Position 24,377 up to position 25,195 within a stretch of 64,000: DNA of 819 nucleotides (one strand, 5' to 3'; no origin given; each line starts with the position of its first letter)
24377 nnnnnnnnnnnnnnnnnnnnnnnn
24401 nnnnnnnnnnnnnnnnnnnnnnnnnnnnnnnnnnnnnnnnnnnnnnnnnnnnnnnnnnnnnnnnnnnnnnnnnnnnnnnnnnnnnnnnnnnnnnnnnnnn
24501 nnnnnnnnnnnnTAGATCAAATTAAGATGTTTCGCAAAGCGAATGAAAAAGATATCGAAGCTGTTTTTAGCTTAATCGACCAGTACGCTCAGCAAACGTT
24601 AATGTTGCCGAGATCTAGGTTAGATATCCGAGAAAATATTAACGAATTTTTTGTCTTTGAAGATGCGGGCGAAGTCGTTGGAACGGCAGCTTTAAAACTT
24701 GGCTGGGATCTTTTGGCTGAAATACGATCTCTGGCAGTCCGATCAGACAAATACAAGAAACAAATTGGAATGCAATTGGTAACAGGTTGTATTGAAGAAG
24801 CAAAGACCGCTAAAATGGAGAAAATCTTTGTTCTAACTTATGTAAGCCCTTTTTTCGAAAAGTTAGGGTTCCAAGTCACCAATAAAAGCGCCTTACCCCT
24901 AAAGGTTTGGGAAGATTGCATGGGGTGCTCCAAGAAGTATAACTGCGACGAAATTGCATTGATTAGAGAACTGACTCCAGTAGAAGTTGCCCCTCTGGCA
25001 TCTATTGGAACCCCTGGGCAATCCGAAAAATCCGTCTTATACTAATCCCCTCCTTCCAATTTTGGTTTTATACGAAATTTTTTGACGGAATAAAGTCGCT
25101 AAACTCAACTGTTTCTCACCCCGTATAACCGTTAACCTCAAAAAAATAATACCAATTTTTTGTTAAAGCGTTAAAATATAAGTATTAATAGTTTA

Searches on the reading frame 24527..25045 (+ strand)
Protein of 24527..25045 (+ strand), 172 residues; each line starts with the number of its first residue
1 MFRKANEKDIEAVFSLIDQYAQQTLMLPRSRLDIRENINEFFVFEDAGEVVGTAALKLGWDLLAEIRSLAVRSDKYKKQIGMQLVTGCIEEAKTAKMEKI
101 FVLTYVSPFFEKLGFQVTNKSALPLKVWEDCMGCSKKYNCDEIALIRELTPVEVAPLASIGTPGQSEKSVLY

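Call 77: search_protein_families(library=pfam, proteins=[window:24527-25045:+], max_evalue=0.00001)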
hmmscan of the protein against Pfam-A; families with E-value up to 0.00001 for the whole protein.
window:24527-25045:+ (172 aa): 3 families
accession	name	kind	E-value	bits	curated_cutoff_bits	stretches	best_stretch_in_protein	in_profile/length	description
PF00583.31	Acetyltransf_1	-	8.3e-10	39.4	20.7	1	27-115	21-116/116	Acetyltransferase (GNAT) family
PF13508.13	Acetyltransf_7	-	1.4e-09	38.7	27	1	39-117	3-84/84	Acetyltransferase (GNAT) domain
PF13673.13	Acetyltransf_10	-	3.6e-07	30.6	23.6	1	34-120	26-112/128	Acetyltransferase (GNAT) domain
